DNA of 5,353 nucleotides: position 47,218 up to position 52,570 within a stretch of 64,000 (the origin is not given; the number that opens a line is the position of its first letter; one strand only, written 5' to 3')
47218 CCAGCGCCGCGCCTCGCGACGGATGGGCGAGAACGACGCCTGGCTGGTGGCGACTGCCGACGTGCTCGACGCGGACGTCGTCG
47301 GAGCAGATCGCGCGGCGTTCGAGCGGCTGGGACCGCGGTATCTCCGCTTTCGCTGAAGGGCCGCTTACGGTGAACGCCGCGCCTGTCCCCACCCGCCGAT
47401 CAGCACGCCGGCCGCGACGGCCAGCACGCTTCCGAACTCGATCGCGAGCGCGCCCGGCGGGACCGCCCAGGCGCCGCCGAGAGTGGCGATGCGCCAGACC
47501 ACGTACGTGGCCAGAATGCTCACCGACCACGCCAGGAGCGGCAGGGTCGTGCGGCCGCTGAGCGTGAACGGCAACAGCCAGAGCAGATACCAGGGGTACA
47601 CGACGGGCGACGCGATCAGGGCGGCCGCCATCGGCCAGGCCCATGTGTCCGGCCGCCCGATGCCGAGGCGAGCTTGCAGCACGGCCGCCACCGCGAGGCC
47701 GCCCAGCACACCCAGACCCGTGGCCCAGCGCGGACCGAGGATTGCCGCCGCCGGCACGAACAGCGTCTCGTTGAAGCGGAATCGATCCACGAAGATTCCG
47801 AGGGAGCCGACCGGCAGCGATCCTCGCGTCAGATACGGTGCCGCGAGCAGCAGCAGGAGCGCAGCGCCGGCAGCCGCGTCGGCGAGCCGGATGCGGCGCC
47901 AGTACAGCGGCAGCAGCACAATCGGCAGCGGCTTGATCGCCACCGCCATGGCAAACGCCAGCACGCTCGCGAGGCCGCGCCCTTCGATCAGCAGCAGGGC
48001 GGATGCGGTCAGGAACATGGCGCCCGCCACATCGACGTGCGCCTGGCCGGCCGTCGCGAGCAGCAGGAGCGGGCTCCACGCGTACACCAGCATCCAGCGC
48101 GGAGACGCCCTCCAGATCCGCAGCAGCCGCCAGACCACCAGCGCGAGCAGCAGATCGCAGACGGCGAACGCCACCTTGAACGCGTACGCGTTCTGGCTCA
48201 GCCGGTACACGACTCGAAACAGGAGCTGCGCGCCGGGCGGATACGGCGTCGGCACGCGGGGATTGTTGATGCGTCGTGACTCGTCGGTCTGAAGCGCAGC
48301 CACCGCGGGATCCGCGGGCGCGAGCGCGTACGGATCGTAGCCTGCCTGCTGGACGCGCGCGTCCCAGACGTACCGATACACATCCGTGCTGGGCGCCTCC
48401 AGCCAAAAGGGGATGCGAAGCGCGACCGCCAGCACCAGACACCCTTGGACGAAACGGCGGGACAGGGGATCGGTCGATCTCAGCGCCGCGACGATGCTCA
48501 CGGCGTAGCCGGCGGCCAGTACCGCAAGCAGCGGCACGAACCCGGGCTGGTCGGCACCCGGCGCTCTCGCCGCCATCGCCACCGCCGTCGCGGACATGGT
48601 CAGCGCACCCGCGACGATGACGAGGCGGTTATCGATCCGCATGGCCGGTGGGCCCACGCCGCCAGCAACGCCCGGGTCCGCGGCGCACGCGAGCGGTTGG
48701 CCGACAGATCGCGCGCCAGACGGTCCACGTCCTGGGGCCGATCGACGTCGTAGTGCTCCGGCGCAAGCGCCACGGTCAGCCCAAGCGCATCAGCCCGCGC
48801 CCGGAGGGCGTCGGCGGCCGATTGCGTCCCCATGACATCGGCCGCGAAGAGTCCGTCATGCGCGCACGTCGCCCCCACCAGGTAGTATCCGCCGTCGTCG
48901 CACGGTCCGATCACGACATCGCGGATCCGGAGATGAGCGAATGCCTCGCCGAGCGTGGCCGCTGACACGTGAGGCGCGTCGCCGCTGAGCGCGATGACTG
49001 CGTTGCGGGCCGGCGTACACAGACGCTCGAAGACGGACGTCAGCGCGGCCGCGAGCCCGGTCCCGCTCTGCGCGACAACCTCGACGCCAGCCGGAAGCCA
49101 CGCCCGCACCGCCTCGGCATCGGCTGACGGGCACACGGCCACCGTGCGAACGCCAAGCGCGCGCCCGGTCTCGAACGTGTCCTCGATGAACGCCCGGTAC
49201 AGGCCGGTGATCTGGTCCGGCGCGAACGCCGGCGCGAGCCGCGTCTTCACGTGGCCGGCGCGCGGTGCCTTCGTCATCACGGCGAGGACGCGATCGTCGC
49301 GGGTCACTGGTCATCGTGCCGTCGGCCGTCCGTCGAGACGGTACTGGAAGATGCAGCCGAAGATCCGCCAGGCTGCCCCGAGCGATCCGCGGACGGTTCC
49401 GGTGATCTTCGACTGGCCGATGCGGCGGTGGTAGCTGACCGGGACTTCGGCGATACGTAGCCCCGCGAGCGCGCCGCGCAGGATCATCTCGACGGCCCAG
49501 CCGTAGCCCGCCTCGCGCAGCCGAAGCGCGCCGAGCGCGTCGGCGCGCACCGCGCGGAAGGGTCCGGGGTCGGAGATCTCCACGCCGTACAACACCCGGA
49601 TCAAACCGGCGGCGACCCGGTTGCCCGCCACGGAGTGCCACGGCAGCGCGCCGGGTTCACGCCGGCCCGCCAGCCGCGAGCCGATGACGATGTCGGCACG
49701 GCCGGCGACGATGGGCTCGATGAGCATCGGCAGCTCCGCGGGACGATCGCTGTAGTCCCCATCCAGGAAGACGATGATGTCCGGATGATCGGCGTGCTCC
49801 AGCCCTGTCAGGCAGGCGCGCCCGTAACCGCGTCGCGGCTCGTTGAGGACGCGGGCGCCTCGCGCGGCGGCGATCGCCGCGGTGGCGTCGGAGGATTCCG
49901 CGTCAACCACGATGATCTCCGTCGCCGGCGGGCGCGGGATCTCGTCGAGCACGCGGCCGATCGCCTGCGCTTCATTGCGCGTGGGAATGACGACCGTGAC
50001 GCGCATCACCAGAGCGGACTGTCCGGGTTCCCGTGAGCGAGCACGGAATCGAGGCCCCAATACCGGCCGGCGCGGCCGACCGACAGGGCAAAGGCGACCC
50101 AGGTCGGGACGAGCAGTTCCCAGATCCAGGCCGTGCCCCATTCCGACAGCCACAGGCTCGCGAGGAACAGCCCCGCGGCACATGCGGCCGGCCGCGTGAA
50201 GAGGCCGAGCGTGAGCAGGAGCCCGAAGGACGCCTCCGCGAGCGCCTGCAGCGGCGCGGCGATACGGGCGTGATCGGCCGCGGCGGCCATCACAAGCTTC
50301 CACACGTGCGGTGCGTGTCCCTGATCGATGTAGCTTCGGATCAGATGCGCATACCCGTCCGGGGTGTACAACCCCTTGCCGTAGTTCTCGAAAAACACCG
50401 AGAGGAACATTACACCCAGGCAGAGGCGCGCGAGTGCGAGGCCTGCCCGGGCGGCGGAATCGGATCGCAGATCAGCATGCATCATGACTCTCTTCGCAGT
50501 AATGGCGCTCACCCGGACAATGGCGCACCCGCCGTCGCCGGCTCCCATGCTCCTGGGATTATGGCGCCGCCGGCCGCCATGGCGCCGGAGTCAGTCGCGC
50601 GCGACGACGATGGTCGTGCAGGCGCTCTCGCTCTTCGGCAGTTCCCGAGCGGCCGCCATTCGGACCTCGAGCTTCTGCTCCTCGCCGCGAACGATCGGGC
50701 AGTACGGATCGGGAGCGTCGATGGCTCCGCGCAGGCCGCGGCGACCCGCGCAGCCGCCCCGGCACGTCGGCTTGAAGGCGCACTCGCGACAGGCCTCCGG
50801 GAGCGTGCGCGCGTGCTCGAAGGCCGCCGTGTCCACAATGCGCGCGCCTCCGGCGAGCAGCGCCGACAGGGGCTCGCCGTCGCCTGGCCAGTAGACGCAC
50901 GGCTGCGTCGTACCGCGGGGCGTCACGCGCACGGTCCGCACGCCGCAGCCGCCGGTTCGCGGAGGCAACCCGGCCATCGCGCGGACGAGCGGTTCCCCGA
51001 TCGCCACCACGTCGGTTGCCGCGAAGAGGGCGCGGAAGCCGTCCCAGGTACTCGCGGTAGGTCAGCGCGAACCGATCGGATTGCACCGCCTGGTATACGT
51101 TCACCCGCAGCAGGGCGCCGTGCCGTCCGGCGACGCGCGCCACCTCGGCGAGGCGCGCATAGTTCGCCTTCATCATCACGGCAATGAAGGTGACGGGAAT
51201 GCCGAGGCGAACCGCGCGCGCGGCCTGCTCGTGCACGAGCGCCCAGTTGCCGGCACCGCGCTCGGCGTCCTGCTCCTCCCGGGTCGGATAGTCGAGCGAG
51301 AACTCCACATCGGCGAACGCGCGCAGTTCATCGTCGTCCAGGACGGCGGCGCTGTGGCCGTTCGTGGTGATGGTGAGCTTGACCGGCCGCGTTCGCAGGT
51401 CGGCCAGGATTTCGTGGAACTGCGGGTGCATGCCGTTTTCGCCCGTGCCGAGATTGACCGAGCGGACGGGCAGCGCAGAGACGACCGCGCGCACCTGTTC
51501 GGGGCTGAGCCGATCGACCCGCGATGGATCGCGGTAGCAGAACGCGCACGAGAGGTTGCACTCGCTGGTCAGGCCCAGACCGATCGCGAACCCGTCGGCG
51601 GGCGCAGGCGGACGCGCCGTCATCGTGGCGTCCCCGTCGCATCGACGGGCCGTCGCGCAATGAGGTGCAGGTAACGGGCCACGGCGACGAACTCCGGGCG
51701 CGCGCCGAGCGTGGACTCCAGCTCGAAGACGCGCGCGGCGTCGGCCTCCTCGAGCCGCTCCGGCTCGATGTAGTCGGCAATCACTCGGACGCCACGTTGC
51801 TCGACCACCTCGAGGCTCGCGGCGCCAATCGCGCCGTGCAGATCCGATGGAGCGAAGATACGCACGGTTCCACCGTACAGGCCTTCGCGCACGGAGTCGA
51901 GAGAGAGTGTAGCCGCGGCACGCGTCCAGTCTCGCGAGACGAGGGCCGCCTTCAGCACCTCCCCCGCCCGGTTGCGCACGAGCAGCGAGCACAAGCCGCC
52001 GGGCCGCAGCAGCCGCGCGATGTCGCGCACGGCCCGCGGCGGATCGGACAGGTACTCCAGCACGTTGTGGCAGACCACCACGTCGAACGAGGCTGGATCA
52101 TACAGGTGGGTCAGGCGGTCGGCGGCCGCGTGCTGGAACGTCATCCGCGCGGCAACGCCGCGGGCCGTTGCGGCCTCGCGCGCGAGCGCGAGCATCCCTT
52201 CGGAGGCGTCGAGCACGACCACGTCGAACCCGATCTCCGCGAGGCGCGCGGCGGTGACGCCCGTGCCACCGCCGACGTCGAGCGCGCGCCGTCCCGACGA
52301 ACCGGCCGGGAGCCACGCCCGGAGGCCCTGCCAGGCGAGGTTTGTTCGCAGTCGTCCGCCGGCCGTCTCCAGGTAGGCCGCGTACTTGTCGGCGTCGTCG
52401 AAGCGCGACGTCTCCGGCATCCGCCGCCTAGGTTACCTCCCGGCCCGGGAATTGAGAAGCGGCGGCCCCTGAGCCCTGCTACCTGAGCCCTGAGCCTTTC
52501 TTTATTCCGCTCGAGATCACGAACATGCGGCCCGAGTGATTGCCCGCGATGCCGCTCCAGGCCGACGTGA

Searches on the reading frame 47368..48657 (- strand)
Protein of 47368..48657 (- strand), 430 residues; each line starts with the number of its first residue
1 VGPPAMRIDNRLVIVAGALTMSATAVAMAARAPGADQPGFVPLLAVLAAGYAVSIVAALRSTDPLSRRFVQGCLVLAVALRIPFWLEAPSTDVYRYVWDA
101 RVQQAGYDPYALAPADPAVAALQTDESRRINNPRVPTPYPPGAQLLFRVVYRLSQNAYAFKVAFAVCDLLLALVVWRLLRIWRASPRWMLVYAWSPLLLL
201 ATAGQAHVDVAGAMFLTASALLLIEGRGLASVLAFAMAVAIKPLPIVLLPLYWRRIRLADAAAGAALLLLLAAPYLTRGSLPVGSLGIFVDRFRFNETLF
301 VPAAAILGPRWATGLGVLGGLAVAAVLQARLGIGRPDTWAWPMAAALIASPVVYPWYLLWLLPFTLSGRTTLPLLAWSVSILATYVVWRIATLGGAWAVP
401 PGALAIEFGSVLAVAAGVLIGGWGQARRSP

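Call 60: search_protein_families(library=pfam, proteins=[window:47368-48657:-], max_evalue=0.001)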
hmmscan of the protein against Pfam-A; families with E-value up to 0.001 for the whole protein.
window:47368-48657:- (430 aa): 1 family
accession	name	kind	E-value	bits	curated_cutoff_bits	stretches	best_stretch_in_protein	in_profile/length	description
PF06728.19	PIG-U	-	0.00099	18.7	24.5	0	146-251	65-186/378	GPI transamidase subunit PIG-U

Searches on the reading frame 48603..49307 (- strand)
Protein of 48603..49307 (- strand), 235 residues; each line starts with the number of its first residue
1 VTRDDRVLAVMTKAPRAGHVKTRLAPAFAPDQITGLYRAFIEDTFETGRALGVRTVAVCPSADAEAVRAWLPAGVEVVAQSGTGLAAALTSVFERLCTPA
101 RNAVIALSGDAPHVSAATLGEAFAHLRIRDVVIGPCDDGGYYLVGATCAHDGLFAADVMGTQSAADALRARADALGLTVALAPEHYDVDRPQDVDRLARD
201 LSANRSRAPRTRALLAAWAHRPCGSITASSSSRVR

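Call 60: search_protein_families(library=pfam, proteins=[window:48603-49307:-], max_evalue=0.001)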
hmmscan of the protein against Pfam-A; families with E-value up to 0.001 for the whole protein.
window:48603-49307:- (235 aa): 2 families
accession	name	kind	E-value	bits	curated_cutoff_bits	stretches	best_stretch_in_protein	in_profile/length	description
PF09837.15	DUF2064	-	9.5e-22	77.5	25.8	1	51-160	10-119/120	Uncharacterized protein conserved in bacteria (DUF2064)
PF01983.22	CofC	-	7.5e-08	32.3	22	1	16-141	9-128/217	Guanylyl transferase CofC like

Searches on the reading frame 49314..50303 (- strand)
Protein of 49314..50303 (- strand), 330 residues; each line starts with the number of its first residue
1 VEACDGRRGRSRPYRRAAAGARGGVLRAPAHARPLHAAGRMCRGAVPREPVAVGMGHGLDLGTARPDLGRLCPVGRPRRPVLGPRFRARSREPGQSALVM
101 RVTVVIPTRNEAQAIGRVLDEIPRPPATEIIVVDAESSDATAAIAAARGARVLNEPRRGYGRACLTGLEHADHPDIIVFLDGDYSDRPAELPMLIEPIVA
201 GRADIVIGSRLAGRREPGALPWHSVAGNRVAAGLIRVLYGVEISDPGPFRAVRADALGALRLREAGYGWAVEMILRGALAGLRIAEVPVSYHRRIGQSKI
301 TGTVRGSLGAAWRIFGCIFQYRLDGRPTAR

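Call 60: search_protein_families(library=pfam, proteins=[window:49314-50303:-], max_evalue=0.001)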
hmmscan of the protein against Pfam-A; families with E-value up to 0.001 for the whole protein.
window:49314-50303:- (330 aa): 2 families
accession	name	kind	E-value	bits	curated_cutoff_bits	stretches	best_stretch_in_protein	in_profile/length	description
PF00535.33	Glycos_transf_2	-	5.7e-24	85.4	23.3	1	103-257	1-164/168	Glycosyl transferase family 2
PF13641.12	Glyco_tranf_2_3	-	1.2e-05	25.9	27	1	101-193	2-106/230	Glycosyltransferase like family 2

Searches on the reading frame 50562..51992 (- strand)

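Call 60: search_protein_families(library=pfam, proteins=[window:50562-51992:-], max_evalue=0.001)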
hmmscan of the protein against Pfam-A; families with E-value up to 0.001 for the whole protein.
window:50562-51992:- (477 aa): 1 family
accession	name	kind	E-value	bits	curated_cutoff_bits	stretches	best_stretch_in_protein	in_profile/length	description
PF04055.27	Radical_SAM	-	7.9e-14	52.6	29.5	1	142-286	4-164/166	Radical SAM superfamily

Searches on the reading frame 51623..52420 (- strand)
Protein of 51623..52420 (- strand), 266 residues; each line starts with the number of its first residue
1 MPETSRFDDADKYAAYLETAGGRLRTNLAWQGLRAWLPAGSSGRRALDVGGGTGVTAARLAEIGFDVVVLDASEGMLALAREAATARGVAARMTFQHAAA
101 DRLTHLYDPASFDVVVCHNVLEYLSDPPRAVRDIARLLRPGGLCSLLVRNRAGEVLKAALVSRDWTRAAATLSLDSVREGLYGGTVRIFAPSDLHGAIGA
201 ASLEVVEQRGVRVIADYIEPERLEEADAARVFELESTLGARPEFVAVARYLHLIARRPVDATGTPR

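Call 9: search_protein_families(library=pfam, proteins=[window:51623-52420:-], max_evalue=0.01)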
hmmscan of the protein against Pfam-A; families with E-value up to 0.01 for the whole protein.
window:51623-52420:- (266 aa): 9 families
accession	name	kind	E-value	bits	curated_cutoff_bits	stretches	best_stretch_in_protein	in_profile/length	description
PF08241.18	Methyltransf_11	-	4.3e-23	82.2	21.2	1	47-144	1-93/95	Methyltransferase domain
PF13649.12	Methyltransf_25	-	8.5e-21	74.9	27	1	47-142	2-97/97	Methyltransferase domain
PF08242.18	Methyltransf_12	-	3.3e-19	69.9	30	1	47-143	1-97/98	Methyltransferase domain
PF13489.12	Methyltransf_23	-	1.4e-18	67.6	27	1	36-207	16-163/164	Methyltransferase domain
PF13847.12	Methyltransf_31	-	8e-18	65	27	1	42-146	3-109/145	Methyltransferase domain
PF01209.24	Ubie_methyltran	-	1.3e-11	44.7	20.1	1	36-147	41-152/233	ubiE/COQ5 methyltransferase family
PF05175.20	MTS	-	0.00037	20.6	23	1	42-117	31-104/170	Methyltransferase small domain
PF01739.24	CheR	-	0.0013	18.7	27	0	109-143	134-170/195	CheR methyltransferase, SAM binding domain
PF06325.19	PrmA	-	0.0027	17.7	22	1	42-157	161-271/296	Ribosomal protein L11 methyltransferase (PrmA)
